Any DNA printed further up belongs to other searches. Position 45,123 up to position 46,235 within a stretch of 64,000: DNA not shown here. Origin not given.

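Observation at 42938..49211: Membrane-tethered ECF sigma factor (sigma–TM–CarD_reg fusion) co-transcribed with an intramembrane HExxH metalloprotease and a Kelch protein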

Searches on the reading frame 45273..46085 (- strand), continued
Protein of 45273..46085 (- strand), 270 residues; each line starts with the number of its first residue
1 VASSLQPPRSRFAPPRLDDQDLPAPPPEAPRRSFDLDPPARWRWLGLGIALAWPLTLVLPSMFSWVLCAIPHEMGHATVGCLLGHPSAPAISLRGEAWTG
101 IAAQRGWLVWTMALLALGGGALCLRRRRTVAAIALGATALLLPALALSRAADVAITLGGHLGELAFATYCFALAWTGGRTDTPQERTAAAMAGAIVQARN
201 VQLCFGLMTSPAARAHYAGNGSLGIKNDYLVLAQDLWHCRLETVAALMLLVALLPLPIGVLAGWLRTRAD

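Call 44: search_protein_families(library=pfam, proteins=[L017:4805-7351:+, L015:6550-8628:+, L001:11657-13168:-, L025:10930-12534:+, L021:2026-5484:-, L027:12528-15332:-, L027:15796-18207:-, L034:2882-5266:-, L063:3449-6043:-, L063:9564-12206:-], max_evalue=0.001)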
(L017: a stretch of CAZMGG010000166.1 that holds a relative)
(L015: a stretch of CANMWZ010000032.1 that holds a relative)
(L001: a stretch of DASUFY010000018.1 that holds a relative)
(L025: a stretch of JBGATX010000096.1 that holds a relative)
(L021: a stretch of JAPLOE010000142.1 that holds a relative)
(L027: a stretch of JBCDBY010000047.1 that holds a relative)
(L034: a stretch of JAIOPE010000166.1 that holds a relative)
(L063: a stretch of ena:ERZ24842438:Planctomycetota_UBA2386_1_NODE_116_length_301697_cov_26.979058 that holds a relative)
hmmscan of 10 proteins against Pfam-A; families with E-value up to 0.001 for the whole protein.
L017:4805-7351:+ (848 aa): 5 families
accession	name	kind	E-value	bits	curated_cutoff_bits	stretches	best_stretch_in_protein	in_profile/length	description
PF13620.12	CarboxypepD_reg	-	3.7e-36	123.8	32.3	2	179-261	2-78/82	Carboxypeptidase regulatory-like domain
PF10670.15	DUF4198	-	4.3e-10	40.5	34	1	461-520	148-205/209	Domain of unknown function (DUF4198)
PF13715.12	CarbopepD_reg_2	-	5.6e-08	33.1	32.2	0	125-161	28-63/88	CarboxypepD_reg-like domain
PF02369.22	Big_1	-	7.2e-07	29.7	34.9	0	462-508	21-64/93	Bacterial Ig-like domain (group 1)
PF15976.11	CooC_C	-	0.00011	22.6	29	0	179-199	19-39/93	CS1-pili formation C-terminal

L015:6550-8628:+ (692 aa): 3 families
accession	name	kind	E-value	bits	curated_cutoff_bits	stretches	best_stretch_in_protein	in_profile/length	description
PF13620.12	CarboxypepD_reg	-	4.9e-16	59.3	32.3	1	293-372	1-81/82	Carboxypeptidase regulatory-like domain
PF02369.22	Big_1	-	0.00024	21.6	34.9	0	293-334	20-64/93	Bacterial Ig-like domain (group 1)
PF17789.7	MG4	-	0.00082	20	24.7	0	101-150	12-60/95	Macroglobulin domain MG4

L001:11657-13168:- (503 aa): 10 families
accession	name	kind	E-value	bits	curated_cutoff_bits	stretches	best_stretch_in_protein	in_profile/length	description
PF13620.12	CarboxypepD_reg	-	1.1e-36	125.5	32.3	3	285-358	2-74/82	Carboxypeptidase regulatory-like domain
PF13715.12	CarbopepD_reg_2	-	3e-09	37.2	32.2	1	286-339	2-51/88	CarboxypepD_reg-like domain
PF17210.9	SdrD_B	-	9.6e-09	35.9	29.7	1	294-340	21-66/112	SdrD B-like domain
PF09430.16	EMC7_beta-sandw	-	5e-07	30.4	26.6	0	316-341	23-48/122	ER membrane protein complex subunit 7, beta-sandwich domain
PF00775.27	Dioxygenase_C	-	5e-07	29.8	27.3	0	91-119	22-50/182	Dioxygenase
PF02369.22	Big_1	-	1.7e-05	25.2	34.9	0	287-339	23-79/93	Bacterial Ig-like domain (group 1)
PF17802.7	SpaA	-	1.9e-05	25.2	23.1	0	296-337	15-57/91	Prealbumin-like fold domain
PF23193.1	NOMO_3rd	-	7.7e-05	23.2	27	0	312-334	58-80/120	NOMO third transthyretin-like domain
PF10670.15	DUF4198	-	0.00012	22.7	34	0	280-340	144-207/209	Domain of unknown function (DUF4198)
PF24107.1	DUF7382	-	0.00094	19.5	27.4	0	97-120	18-41/65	Domain of unknown function (DUF7382)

L025:10930-12534:+ (534 aa): 1 family
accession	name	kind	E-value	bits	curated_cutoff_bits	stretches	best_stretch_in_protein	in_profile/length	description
PF13620.12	CarboxypepD_reg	-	5.3e-05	23.9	32.3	0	279-358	2-71/82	Carboxypeptidase regulatory-like domain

L021:2026-5484:- (1152 aa): 18 families
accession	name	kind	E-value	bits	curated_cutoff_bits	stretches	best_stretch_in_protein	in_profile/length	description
PF13620.12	CarboxypepD_reg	-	1e-82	273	32.3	7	975-1057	2-81/82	Carboxypeptidase regulatory-like domain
PF13715.12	CarbopepD_reg_2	-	1.9e-18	66.7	32.2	0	814-851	28-65/88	CarboxypepD_reg-like domain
PF10670.15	DUF4198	-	8.9e-17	62.3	34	0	674-731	142-202/209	Domain of unknown function (DUF4198)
PF17210.9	SdrD_B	-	1.3e-15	58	29.7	0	1006-1032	40-66/112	SdrD B-like domain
PF20598.4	DUF6795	-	1.7e-10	41.5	27.4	0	688-724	7-45/103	Domain of unknown function (DUF6795)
PF14686.12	fn3_3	-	5.3e-10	39.4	24.4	0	1009-1052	30-74/75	Polysaccharide lyase family 4, domain II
PF17802.7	SpaA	-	6.5e-10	39.5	23.1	0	1006-1028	34-56/91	Prealbumin-like fold domain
PF00775.27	Dioxygenase_C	-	1.2e-09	38.3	27.3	0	871-929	32-98/182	Dioxygenase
PF15976.11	CooC_C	-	4.6e-07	30.2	29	0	285-318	3-36/93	CS1-pili formation C-terminal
PF17789.7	MG4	-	1.8e-06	28.5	24.7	0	685-733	22-69/95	Macroglobulin domain MG4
PF23193.1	NOMO_3rd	-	3.5e-06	27.5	27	0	1008-1034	62-88/120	NOMO third transthyretin-like domain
PF25020.1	TTR_TEN1-4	-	5.8e-06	26.6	27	0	390-414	7-31/86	Teneurin TTR-like domain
PF09430.16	EMC7_beta-sandw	-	0.0001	22.9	26.6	0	528-564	22-57/122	ER membrane protein complex subunit 7, beta-sandwich domain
PF24025.1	Ig_DR_A0283-like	-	0.00013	22.7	27.1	0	686-733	14-61/102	DR_A0283-like, Ig-like domain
PF06832.18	BiPBP_C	-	0.00023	21.4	26.8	0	1108-1135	60-87/90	Penicillin-Binding Protein C-terminus Family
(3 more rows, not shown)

L027:12528-15332:- (934 aa): 4 families
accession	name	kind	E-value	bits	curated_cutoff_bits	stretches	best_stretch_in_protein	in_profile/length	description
PF13620.12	CarboxypepD_reg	-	4.4e-24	85.1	32.3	2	699-760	2-64/82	Carboxypeptidase regulatory-like domain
PF13715.12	CarbopepD_reg_2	-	6.4e-07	29.8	32.2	0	861-917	1-59/88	CarboxypepD_reg-like domain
PF10670.15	DUF4198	-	8.2e-07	29.8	34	0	613-664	148-201/209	Domain of unknown function (DUF4198)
PF24107.1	DUF7382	-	0.0001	22.6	27.4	0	609-655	18-63/65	Domain of unknown function (DUF7382)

L027:15796-18207:- (803 aa): 14 families
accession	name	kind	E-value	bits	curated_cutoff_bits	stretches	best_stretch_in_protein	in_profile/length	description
PF13620.12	CarboxypepD_reg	-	3.4e-66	220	32.3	6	363-433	2-70/82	Carboxypeptidase regulatory-like domain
PF13715.12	CarbopepD_reg_2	-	3.4e-26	91.5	32.2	1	633-689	2-53/88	CarboxypepD_reg-like domain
PF20598.4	DUF6795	-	8.9e-17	61.7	27.4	0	273-330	1-55/103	Domain of unknown function (DUF6795)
PF10670.15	DUF4198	-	2.6e-12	47.8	34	0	542-604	146-207/209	Domain of unknown function (DUF4198)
PF02369.22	Big_1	-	2.5e-11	44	34.9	0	631-687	20-77/93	Bacterial Ig-like domain (group 1)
PF17210.9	SdrD_B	-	2e-09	38.1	29.7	0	637-691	17-69/112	SdrD B-like domain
PF15976.11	CooC_C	-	1.3e-07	31.9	29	0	353-384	9-40/93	CS1-pili formation C-terminal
PF11974.14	bMG3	-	3.1e-07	30.7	34.9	0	640-677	24-59/103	Bacterial alpha-2-macroglobulin MG3 domain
PF01060.29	TTR-52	-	1.1e-06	29.6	24.9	0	641-679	8-48/79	Transthyretin-like family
PF00775.27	Dioxygenase_C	-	6.5e-06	26.2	27.3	0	361-381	30-50/182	Dioxygenase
PF25020.1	TTR_TEN1-4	-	0.00012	22.3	27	0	633-660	10-37/86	Teneurin TTR-like domain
PF17802.7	SpaA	-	0.00015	22.3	23.1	0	638-690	9-62/91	Prealbumin-like fold domain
PF09430.16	EMC7_beta-sandw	-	0.00016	22.3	26.6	0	491-520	20-49/122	ER membrane protein complex subunit 7, beta-sandwich domain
PF17789.7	MG4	-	0.00062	20.4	24.7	0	636-675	22-59/95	Macroglobulin domain MG4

L034:2882-5266:- (794 aa): 4 families
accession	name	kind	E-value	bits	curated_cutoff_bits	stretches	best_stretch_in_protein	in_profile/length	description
PF08281.18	Sigma70_r4_2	-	4.3e-10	39.5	25.7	1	119-168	5-54/54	Sigma-70, region 4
PF04542.20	Sigma70_r2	-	3e-09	37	24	1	26-84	4-66/71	Sigma-70 region 2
PF04545.22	Sigma70_r4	-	3.4e-05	23.7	24.1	1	125-170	5-50/50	Sigma-70, region 4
PF07638.17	Sigma70_ECF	-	0.00088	19.7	21.1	0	72-162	88-173/185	ECF sigma factor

L063:3449-6043:- (864 aa): 10 families
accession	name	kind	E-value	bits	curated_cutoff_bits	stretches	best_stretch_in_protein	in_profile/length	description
PF13620.12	CarboxypepD_reg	-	1.4e-44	150.8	32.3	4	525-597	2-75/82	Carboxypeptidase regulatory-like domain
PF13715.12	CarbopepD_reg_2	-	6.1e-15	55.5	32.2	0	525-598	1-71/88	CarboxypepD_reg-like domain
PF09430.16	EMC7_beta-sandw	-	6.1e-08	33.3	26.6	1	738-791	26-79/122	ER membrane protein complex subunit 7, beta-sandwich domain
PF02369.22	Big_1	-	3.9e-07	30.5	34.9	0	340-382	22-64/93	Bacterial Ig-like domain (group 1)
PF08281.18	Sigma70_r4_2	-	5.6e-07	29.5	25.7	1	102-151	5-54/54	Sigma-70, region 4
PF17210.9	SdrD_B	-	9.8e-07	29.4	29.7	0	529-579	16-67/112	SdrD B-like domain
PF04545.22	Sigma70_r4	-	3.8e-06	26.8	24.1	1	112-152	9-49/50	Sigma-70, region 4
PF23193.1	NOMO_3rd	-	2.6e-05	24.7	27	0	736-761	63-88/120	NOMO third transthyretin-like domain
PF04542.20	Sigma70_r2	-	2.9e-05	24.2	24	1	15-70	7-69/71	Sigma-70 region 2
PF14686.12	fn3_3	-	4.7e-05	23.5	24.4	0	457-500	11-57/75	Polysaccharide lyase family 4, domain II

L063:9564-12206:- (880 aa): 14 families
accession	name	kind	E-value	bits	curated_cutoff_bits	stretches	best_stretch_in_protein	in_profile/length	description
PF13620.12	CarboxypepD_reg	-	1.7e-52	176.2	32.3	6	263-341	2-65/82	Carboxypeptidase regulatory-like domain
PF13715.12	CarbopepD_reg_2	-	1.9e-16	60.3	32.2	0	307-340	27-60/88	CarboxypepD_reg-like domain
PF04542.20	Sigma70_r2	-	3.3e-11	43.2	24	1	13-73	5-70/71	Sigma-70 region 2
PF17210.9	SdrD_B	-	8.6e-10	39.2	29.7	0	739-780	35-75/112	SdrD B-like domain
PF17802.7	SpaA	-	1.1e-09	38.7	23.1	0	730-779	20-69/91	Prealbumin-like fold domain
PF09430.16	EMC7_beta-sandw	-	2e-08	34.9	26.6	0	374-418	9-50/122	ER membrane protein complex subunit 7, beta-sandwich domain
PF08281.18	Sigma70_r4_2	-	3.5e-08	33.4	25.7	1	101-153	2-54/54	Sigma-70, region 4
PF10670.15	DUF4198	-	9.4e-08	32.9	34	0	271-331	155-206/209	Domain of unknown function (DUF4198)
PF04545.22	Sigma70_r4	-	2e-07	30.9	24.1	1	109-154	4-49/50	Sigma-70, region 4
PF11974.14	bMG3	-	4.6e-06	27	34.9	0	362-407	18-62/103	Bacterial alpha-2-macroglobulin MG3 domain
PF14686.12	fn3_3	-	2e-05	24.7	24.4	0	745-766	28-49/75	Polysaccharide lyase family 4, domain II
PF00775.27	Dioxygenase_C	-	3.9e-05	23.6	27.3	0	444-468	31-53/182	Dioxygenase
PF23193.1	NOMO_3rd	-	0.00016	22.1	27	0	742-766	58-82/120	NOMO third transthyretin-like domain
PF01060.29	TTR-52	-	0.00044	21.2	24.9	0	274-323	9-48/79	Transthyretin-like family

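Call 48: search_protein_families(library=pfam, alignment_id=A2, max_evalue=0.001)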
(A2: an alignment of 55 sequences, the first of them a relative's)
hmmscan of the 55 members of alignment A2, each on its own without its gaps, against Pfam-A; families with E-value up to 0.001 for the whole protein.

A. member 1, L001:7581-9434:- (617 aa): 1 family
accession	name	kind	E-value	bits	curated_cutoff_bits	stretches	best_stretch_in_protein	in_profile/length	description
PF00082.27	Peptidase_S8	-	5.3e-07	29.7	21.8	1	254-466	51-267/288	Subtilase family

B. families by the number of members that match (of 55 scanned): 96 families (the first 25 are shown)
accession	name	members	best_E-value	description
PF00929.31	RNase_T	4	1.1e-30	Exonuclease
PF00180.25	Iso_dh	2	2.6e-92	Isocitrate/isopropylmalate dehydrogenase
PF01791.15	DeoC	2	8.9e-36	DeoC/LacD family aldolase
PF01546.33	Peptidase_M20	2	9e-25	Peptidase family M20/M25/M40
PF13598.12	DUF4139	2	1.5e-07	Domain of unknown function (DUF4139)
PF16473.11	Rv2179c-like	2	1.7e-05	3'-5' exoribonuclease Rv2179c-like domain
PF13401.12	AAA_22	2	2.7e-05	AAA domain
PF01642.28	MM_CoA_mutase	1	8.4e-231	Methylmalonyl-CoA mutase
PF10142.15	PhoPQ_related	1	7.6e-128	PhoPQ-activated pathogenicity-related protein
PF07992.20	Pyr_redox_2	1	2.3e-75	Pyridine nucleotide-disulphide oxidoreductase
PF00144.29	Beta-lactamase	1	3.3e-71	Beta-lactamase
PF01988.24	VIT1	1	1.4e-67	VIT family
PF13336.12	AcetylCoA_hyd_C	1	1.5e-67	Acetyl-CoA hydrolase/transferase C-terminal domain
PF00009.33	GTP_EFTU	1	2.3e-56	Elongation factor Tu GTP binding domain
PF01882.25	DUF58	1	3.6e-47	Protein of unknown function DUF58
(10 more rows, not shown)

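Call 49: search_protein_families(library=pfam, alignment_id=A3, max_evalue=0.001)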
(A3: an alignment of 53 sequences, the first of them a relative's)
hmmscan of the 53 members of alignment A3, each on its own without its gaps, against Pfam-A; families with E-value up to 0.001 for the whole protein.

A. member 1, L001:10748-11653:+ (301 aa): 0 families

B. families by the number of members that match (of 53 scanned): 68 families (the first 25 are shown)
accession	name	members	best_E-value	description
PF12580.14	TPPII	3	2.1e-41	Tripeptidyl peptidase II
PF00375.23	SDF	2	4e-110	Sodium:dicarboxylate symporter family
PF00069.31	Pkinase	2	3.3e-53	Protein kinase domain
PF00082.27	Peptidase_S8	2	2.7e-45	Subtilase family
PF07714.23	PK_Tyr_Ser-Thr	2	4e-37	Protein tyrosine and serine/threonine kinase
PF21223.3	TPPII_Ig-like-1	2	3.1e-29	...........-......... II, first Ig-like domain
PF21316.3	TPPII_GBD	2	2.4e-21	TPPII, galactose-binding domain-like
PF13517.12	FG-GAP_3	2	3e-19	FG-GAP-like repeat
PF00583.31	Acetyltransf_1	2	2.3e-17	Acetyltransferase (GNAT) family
PF08445.16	FR47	2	3.9e-09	FR47-like protein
PF00403.32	HMA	2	9.1e-09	Heavy-metal-associated domain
PF13620.12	CarboxypepD_reg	2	1.6e-08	Carboxypeptidase regulatory-like domain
PF03109.22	ABC1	2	2.5e-08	ABC1 atypical kinase-like domain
PF01636.29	APH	2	1e-07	Phosphotransferase enzyme family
PF13508.13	Acetyltransf_7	2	1.3e-06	Acetyltransferase (GNAT) domain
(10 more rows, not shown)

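Call 64: search_protein_representatives(alignment_id=A1)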
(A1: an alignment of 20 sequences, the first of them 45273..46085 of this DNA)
Query: 20 sequences, 265 profile positions. Proteins with E-value up to 0.001 (for the whole library): 681; up to 1e-10: 508; up to 1e-30: 116. The best 150 are listed.
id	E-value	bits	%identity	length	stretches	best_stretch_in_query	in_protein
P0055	2.6e-116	403.8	-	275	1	14-263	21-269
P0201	7.5e-80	284.2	-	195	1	69-262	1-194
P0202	7.4e-79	281.0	-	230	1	10-209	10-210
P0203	4.5e-74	265.3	-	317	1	26-257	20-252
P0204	1.6e-73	263.5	-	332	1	25-256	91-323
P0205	1.9e-73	263.3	-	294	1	20-257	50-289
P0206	1.6e-72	260.2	-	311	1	7-260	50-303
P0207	2.0e-72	259.9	-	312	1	24-258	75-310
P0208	1.2e-69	250.8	-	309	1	31-257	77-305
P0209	1.9e-65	237.0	-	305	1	31-260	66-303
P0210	9.0e-65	234.8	-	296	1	19-261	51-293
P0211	9.3e-65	234.7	-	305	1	23-262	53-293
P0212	1.6e-63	230.7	-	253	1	38-261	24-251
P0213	2.9e-63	229.8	-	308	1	31-259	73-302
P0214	6.9e-62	225.3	-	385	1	24-257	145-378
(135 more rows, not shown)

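Call 66: search_protein_families(library=pfam, alignment_id=A7, max_evalue=0.01)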
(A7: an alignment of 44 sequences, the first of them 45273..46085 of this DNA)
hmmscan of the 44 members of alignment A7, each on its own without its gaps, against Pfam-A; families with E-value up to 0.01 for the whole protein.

A. member 1, window:45273-46085:- (270 aa): 0 families

B. families by the number of members that match (of 44 scanned): 7 families
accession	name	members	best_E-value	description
PF02163.28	Peptidase_M50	4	3.8e-06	Peptidase family M50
PF13398.12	Peptidase_M50B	3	0.00028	Peptidase M50B-like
PF14237.11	GYF_2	2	1.9e-15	GYF domain 2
PF04932.20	Wzy_C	1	0.0007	O-Antigen ligase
PF02213.21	GYF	1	0.0023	GYF domain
PF09534.15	Trp_oprn_chp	1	0.0036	Tryptophan-associated transmembrane protein (Trp_oprn_chp)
PF02439.20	Adeno_E3_CR2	1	0.0051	Adenovirus E3 region protein CR2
